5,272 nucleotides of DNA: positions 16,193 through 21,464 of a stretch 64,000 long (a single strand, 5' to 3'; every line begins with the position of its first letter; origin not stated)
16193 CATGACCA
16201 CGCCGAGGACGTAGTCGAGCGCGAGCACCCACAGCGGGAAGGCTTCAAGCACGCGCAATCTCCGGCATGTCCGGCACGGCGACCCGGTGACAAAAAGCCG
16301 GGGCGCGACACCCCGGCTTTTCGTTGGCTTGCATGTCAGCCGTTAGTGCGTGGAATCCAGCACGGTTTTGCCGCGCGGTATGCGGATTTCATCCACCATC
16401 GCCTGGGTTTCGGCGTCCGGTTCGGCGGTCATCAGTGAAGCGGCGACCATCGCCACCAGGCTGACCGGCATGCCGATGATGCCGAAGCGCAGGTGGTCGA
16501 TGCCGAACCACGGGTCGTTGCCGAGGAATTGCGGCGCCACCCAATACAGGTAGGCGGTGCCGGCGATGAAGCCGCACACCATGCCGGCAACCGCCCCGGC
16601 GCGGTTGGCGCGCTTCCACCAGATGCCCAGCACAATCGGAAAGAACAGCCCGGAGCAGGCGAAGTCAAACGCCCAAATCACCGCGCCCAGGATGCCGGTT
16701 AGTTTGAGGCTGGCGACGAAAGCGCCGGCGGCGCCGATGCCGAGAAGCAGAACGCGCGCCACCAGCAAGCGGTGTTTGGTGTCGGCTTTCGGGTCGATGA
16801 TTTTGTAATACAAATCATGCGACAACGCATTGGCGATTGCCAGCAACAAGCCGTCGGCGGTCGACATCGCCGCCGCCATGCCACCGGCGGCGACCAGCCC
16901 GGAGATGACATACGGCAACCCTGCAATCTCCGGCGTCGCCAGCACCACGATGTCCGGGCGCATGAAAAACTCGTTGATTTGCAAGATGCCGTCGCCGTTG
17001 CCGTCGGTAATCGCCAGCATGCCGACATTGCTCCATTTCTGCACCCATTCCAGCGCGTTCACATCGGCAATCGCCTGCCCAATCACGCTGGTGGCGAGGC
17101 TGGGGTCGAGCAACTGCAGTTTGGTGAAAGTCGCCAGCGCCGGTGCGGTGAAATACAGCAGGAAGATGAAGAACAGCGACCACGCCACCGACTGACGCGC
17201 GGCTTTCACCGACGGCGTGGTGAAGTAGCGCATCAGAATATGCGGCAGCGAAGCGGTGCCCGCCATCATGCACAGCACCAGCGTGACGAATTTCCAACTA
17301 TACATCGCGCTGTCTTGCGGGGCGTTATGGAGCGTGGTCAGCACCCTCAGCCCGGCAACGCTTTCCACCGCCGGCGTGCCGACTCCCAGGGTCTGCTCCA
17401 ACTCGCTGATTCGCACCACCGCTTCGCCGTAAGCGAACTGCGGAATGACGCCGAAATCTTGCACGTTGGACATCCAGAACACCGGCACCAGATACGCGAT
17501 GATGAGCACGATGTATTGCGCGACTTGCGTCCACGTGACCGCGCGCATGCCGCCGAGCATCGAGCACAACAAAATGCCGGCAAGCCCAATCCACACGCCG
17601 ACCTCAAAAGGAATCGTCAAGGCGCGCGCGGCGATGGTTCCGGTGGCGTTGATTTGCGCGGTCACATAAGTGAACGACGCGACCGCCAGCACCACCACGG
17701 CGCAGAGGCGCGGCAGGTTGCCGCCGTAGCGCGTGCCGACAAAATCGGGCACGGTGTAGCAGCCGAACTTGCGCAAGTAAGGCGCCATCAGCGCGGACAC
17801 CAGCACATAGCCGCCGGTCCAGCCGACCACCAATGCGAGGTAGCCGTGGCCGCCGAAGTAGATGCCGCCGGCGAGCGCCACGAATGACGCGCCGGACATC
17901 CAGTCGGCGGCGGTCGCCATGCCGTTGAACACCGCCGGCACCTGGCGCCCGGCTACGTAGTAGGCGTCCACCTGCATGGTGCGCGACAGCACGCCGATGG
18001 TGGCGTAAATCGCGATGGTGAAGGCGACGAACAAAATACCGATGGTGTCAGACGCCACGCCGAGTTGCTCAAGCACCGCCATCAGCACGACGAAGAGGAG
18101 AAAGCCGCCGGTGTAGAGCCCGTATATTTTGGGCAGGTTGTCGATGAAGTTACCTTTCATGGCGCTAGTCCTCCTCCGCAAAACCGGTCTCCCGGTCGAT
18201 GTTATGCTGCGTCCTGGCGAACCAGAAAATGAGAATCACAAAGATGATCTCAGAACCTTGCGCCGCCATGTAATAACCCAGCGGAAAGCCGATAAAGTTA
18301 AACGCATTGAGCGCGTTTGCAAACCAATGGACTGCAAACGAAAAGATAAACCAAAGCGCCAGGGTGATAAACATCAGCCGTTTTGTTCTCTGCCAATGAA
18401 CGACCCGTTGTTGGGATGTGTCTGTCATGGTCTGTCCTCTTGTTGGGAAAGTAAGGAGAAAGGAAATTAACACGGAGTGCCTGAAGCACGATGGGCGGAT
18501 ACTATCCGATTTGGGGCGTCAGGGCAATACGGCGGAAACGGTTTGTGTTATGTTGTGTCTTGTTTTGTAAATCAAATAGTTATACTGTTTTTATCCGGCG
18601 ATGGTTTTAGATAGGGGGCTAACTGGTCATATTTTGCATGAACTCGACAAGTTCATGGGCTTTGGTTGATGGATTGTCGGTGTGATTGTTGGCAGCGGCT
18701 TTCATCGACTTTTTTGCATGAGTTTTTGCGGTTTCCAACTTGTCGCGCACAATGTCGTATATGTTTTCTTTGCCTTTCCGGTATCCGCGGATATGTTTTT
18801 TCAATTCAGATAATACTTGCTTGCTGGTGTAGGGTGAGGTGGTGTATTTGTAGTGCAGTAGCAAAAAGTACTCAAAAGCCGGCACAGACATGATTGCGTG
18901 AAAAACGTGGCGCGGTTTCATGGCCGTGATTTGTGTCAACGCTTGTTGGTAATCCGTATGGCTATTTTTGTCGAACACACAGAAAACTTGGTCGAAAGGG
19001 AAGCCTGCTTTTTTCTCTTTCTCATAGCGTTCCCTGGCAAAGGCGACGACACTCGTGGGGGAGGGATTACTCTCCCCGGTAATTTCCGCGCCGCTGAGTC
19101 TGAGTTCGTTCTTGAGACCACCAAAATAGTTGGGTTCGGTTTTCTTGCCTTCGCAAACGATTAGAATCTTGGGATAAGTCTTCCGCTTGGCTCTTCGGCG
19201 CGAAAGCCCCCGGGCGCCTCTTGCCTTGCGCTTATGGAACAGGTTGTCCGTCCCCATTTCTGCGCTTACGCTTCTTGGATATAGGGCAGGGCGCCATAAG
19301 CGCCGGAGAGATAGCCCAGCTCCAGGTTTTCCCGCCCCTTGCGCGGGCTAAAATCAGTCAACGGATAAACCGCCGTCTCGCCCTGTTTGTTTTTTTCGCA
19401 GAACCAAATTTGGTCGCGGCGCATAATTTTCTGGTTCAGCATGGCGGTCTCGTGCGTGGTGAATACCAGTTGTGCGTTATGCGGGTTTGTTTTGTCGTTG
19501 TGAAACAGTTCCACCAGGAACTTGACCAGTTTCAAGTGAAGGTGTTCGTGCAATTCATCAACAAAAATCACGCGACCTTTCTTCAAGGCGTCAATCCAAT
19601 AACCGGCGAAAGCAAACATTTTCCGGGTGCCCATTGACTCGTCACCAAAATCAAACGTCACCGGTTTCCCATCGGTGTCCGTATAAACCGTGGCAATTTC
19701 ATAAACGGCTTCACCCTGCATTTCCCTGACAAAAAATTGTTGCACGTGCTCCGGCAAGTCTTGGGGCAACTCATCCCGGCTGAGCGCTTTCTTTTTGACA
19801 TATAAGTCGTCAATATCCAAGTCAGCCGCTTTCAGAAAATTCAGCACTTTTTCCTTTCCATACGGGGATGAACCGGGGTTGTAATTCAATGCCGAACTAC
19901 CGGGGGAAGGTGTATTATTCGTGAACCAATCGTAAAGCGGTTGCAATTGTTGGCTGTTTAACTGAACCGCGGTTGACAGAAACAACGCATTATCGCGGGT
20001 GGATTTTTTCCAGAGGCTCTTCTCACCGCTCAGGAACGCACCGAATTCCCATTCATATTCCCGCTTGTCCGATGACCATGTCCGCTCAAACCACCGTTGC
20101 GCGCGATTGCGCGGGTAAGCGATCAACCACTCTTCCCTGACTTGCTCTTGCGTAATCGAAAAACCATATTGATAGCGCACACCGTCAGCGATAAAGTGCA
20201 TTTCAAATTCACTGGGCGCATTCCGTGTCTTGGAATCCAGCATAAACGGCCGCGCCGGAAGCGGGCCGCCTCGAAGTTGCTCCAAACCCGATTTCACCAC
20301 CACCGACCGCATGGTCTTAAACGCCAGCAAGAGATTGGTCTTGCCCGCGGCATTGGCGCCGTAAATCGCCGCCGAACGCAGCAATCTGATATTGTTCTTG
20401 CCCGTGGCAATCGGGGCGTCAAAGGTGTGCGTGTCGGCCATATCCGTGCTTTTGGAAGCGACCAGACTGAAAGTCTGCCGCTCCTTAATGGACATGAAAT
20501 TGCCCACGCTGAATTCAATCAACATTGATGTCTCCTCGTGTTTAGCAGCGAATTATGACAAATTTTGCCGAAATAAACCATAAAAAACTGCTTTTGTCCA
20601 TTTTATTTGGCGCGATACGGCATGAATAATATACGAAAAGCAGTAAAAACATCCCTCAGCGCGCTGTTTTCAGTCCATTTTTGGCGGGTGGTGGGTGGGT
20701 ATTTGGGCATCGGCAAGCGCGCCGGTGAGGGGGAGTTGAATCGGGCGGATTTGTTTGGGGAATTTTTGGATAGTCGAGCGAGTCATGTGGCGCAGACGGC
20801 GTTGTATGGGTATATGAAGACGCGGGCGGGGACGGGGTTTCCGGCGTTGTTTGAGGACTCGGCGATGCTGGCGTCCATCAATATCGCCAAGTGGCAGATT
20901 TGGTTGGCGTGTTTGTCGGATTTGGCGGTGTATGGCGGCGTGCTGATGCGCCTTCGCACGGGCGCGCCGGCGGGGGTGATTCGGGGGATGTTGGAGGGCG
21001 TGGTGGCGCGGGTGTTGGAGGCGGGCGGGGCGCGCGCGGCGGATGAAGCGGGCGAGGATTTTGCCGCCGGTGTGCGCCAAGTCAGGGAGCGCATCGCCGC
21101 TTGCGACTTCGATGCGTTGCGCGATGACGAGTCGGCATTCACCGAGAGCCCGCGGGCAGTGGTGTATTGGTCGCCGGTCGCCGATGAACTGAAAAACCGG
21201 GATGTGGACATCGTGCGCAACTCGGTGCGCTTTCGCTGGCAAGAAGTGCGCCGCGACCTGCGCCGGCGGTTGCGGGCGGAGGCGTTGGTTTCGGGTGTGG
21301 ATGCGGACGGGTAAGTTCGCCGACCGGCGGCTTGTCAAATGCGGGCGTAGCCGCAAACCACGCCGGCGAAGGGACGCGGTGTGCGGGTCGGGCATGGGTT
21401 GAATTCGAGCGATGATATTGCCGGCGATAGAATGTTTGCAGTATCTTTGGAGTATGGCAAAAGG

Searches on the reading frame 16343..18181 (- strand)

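Call 5: search_protein_families(library=pfam, proteins=[window:16343-18181:-], max_evalue=0.01)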
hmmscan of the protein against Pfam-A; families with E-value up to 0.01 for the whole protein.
window:16343-18181:- (612 aa): 2 families
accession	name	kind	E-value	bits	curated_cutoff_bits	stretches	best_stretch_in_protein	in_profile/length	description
PF00474.23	SSF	-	6.7e-48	164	22.8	2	74-367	1-274/406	Sodium:solute symporter family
PF10993.13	DUF2818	-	0.0058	17.6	25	1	300-353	3-56/93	Protein of unknown function (DUF2818)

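Call 6: search_protein_families(library=ncbifam, proteins=[window:16343-18181:-], max_evalue=0.01)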
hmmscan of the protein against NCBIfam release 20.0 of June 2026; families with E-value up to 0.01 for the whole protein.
window:16343-18181:- (612 aa): 10 families
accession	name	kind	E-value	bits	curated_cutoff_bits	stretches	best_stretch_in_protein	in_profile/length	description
TIGR03648.1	Na_symport_lg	subfamily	1.5e-202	673.9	320.75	1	49-602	2-547/547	VC_2705 family sodium/solute symporter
TIGR00813.1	sss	superfamily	1.3e-52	179.3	184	1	74-537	1-411/411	sodium/solute symporter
NF058657.1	MncbAcdTpMctC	equivalog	1e-41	143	670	1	49-600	13-514/527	monocarboxylic acid transporter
NF006903.2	PRK09395.1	subfamily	5.9e-40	137.2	750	2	48-345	41-313/552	cation/acetate symporter ActP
TIGR02711.1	symport_actP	equivalog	1.1e-31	110.2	1099.25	3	48-238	38-227/549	cation/acetate symporter ActP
NF009135.0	PRK12488.1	subfamily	6.2e-31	107.6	850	2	46-343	36-308/549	cation/acetate symporter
TIGR02121.1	Na_Pro_sym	equivalog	2.5e-29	102.3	515.5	2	425-598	318-482/488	sodium/proline symporter PutP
TIGR02119.1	panF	equivalog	2.3e-24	86.3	328.05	2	415-540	308-433/471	sodium/pantothenate symporter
NF011948.0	PRK15419.1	equivalog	2.2e-18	66.4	955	2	425-591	325-479/502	sodium/proline symporter PutP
NF007790.0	PRK10484.1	equivalog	6.3e-12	45.1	401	2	422-585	326-483/527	solute:sodium symporter family transporter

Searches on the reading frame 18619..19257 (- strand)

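Call 5: search_protein_families(library=pfam, proteins=[window:18619-19257:-], max_evalue=0.01)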
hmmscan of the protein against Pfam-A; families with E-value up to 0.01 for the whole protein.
window:18619-19257:- (212 aa): 1 family
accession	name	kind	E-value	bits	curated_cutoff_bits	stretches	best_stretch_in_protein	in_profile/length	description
PF13707.11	RloB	-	1.8e-39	136.4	31.5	1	31-206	1-194/195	RloB-like protein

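Call 6: search_protein_families(library=ncbifam, proteins=[window:18619-19257:-], max_evalue=0.01)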
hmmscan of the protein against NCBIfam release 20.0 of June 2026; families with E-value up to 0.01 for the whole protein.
window:18619-19257:- (212 aa): 0 families

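Call 7: search_protein_families(library=padloc, proteins=[window:18619-19257:-], max_evalue=0.01)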
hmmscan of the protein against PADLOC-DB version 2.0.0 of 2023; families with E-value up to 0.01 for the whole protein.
window:18619-19257:- (212 aa): 2 families
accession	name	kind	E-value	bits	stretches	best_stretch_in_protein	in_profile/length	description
PDLC02337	AbiLii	-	9.6e-26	89.4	1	9-209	16-87/170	AbiLii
PDLC00973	Cas9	-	0.002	14.7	1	8-52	52-96/830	CRISPR subtype II RNA-guided endonuclease Cas9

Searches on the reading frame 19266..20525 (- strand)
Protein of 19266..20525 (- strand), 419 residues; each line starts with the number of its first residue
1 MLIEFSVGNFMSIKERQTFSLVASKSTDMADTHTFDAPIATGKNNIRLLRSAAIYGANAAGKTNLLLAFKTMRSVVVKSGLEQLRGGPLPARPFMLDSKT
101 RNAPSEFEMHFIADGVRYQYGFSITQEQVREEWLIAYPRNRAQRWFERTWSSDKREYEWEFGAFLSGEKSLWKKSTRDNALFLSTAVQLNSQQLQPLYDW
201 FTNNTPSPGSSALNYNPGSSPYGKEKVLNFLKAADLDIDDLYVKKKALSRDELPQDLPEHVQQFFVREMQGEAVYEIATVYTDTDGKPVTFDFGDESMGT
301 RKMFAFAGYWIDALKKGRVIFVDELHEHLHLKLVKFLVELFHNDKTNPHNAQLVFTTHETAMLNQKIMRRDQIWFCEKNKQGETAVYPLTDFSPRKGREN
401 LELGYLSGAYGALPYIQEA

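Call 5: search_protein_families(library=pfam, proteins=[window:19266-20525:-], max_evalue=0.01)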
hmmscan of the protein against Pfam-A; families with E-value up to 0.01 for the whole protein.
window:19266-20525:- (419 aa): 3 families
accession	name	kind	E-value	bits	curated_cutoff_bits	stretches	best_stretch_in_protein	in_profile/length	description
PF13304.12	AAA_21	-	9.6e-40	137.9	27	1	52-363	2-303/304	AAA domain, putative AbiEii toxin, Type IV TA system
PF02463.25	SMC_N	-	0.0066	16.3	40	0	307-366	152-205/220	RecF/RecN/SMC N terminal domain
PF13175.12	AAA_15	-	0.0088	16.1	32.1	0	296-360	301-371/374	AAA ATPase domain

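Call 6: search_protein_families(library=ncbifam, proteins=[window:19266-20525:-], max_evalue=0.01)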
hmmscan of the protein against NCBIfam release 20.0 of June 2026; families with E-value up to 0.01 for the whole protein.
window:19266-20525:- (419 aa): 0 families

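Call 7: search_protein_families(library=padloc, proteins=[window:19266-20525:-], max_evalue=0.01)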
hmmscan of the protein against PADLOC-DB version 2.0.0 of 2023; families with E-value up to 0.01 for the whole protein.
window:19266-20525:- (419 aa): 42 families (the best 25 are shown)
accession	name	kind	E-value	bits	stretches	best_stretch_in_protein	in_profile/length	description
PDLC02335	AbiLi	-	2.4e-100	333.8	1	1-418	49-289/326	AbiLi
PDLC02980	AriA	-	6.6e-39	132.7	1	52-364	2-304/304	-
PDLC04426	PDC-M12A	-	9e-21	72.6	2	276-408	241-365/369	-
PDLC04180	HEC-01A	-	2.9e-11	41.2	2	275-385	234-343/382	-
PDLC04182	HEC-01A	-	2.3e-09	34.7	1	296-387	286-373/406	-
PDLC04178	HEC-01A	-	3.6e-09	34.2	2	45-200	24-169/399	-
PDLC04427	PDC-M12A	-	1.9e-08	32.2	1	295-408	204-312/316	-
PDLC04176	HEC-01A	-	2.6e-08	31.6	2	315-410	275-365/371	-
PDLC04389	PDC-M07A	-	3.8e-07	27.5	1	315-392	324-402/443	-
PDLC04391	PDC-M07A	-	2.7e-06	24.7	1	261-391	251-379/412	-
PDLC02336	AbiLi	-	3.8e-06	24.7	1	316-364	247-294/340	AbiLi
PDLC04135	mad3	-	5.4e-06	24.2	1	53-388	26-349/374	mads_3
PDLC02914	ATPase-Toprim_I-B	-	5.6e-06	23.8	1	315-384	201-266/443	-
PDLC00077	GajA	-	1.5e-05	21.8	1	318-396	335-411/616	AAA ATPase domain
PDLC04570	PDC-M31A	-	1.6e-05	22.3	1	317-389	290-365/395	-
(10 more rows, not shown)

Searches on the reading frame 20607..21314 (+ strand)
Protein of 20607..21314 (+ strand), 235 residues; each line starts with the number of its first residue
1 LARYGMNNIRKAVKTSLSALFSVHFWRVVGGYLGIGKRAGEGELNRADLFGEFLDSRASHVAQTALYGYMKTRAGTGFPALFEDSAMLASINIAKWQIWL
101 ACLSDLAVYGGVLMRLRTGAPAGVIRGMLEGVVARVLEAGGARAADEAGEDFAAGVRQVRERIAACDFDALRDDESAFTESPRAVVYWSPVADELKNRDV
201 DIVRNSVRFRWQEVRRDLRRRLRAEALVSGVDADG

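Call 7: search_protein_families(library=padloc, proteins=[window:20607-21314:+], max_evalue=0.01)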
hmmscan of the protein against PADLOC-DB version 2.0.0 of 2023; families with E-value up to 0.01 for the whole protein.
window:20607-21314:+ (235 aa): 1 family
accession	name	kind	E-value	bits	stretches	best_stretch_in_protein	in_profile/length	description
PDLC04242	PDC-M01A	-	0.0059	12.9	1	75-186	77-182/566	-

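Call 47: search_protein_families(library=pfam, proteins=[window:20607-21311:+], max_evalue=0.001)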
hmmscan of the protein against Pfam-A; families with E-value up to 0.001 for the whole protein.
window:20607-21311:+ (235 aa): 0 families

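Call 57: find_homologous_proteins(query=window:20607-21311:+, max_evalue=0.001)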
Query window:20607-21311:+ (235 aa): 1190 proteins with E <= 0.001 among 5820 candidates; the best 120 are listed.
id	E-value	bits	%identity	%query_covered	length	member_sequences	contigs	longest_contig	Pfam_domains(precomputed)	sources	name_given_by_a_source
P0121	6.1e-133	459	92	98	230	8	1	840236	-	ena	-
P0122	3.3e-87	310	67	86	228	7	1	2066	-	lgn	-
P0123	8.5e-85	302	65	94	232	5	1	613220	-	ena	-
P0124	1.2e-84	302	66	94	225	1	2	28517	-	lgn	-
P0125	1.8e-84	301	66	92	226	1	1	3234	-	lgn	-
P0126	6.8e-83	296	64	86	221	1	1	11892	-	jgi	-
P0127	7.2e-83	296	64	86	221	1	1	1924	-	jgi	-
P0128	7.7e-83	296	68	89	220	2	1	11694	-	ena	-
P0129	1.9e-82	294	65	90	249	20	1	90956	-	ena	-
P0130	4.0e-82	293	63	88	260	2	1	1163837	-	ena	-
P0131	5.3e-82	293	65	86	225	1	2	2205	-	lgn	-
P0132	9.9e-82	292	65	92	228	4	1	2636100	-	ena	-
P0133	6.6e-81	289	63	89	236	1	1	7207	-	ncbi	-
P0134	1.6e-80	288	69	72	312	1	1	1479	-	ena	-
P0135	1.9e-80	288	72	70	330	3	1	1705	-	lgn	-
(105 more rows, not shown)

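Call 58: find_encoding_contigs(protein=P0123, flank=8000, max_places=1)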
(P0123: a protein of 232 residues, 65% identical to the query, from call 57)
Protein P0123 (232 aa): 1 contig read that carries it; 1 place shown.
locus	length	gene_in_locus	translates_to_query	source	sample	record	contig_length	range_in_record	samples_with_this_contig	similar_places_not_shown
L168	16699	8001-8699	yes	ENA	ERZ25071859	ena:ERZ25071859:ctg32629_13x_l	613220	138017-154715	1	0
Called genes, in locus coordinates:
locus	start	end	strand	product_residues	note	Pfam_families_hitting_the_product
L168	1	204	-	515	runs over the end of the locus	PF00120:Gln-synt_C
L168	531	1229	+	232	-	PF00392:GntR, PF07729:FCD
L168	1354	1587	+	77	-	-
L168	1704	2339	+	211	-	PF01715:IPPT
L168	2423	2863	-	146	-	-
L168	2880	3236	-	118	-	-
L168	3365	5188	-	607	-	PF00474:SSF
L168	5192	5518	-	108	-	PF13937:DUF4212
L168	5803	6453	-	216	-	PF13707:RloB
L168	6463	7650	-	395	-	PF13175:AAA_15 (faint), PF13304:AAA_21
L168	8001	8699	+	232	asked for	-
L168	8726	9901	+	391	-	PF01321:Creatinase_N, PF00557:Peptidase_M24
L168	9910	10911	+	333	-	PF24827:AstE_AspA_cat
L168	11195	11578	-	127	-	-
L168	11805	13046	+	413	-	PF13167:GTP-bdg_N, PF16360:GTP-bdg_M, PF01926:MMR_HSR1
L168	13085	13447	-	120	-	PF04138:GtrA_DPMS_TM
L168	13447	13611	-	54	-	-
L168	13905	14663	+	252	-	PF13489:Methyltransf_23, PF13649:Methyltransf_25 (weak), PF13847:Methyltransf_31 (weak), PF08241:Methyltransf_11 (weak), PF08242:Methyltransf_12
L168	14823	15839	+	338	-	PF01408:GFO_IDH_MocA, PF02894:GFO_IDH_MocA_C, PF22725:GFO_IDH_MocA_C3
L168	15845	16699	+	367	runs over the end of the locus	PF00155:Aminotran_1_2 (weak), PF01041:DegT_DnrJ_EryC1, PF01212:Beta_elim_lyase (weak), PF00266:Aminotran_5 (weak), PF01053:Cys_Met_Meta_PP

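Call 59: find_encoding_contigs(protein=P0132, flank=8000, max_places=1)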
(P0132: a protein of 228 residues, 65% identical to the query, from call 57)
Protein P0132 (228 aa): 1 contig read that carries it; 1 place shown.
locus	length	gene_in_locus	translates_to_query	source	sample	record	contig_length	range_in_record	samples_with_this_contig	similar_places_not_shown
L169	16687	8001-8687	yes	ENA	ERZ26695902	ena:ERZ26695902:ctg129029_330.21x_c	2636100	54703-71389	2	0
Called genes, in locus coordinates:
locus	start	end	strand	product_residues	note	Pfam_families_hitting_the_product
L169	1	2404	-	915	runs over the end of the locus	PF04851:ResIII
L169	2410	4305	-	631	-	PF01555:N6_N4_Mtase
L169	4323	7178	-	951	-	PF00580:UvrD-helicase, PF13245:AAA_19, PF13361:UvrD_C, PF13538:UvrD_C_2 (faint), PF12705:PDDEXK_1, PF01930:Cas_Cas4 (weak)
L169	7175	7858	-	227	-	PF20582:UPF0758_N, PF12826:HHH_2 (faint), PF04002:RadC, PF14464:Prok-JAB (weak)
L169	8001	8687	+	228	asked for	-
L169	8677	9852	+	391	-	PF01321:Creatinase_N, PF00557:Peptidase_M24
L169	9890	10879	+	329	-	PF24827:AstE_AspA_cat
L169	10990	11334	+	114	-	PF17209:Hfq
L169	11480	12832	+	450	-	PF13167:GTP-bdg_N, PF16360:GTP-bdg_M, PF01926:MMR_HSR1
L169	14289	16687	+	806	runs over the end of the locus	PF02771:Acyl-CoA_dh_N, PF02770:Acyl-CoA_dh_M, PF00441:Acyl-CoA_dh_1, PF09317:ACDH_C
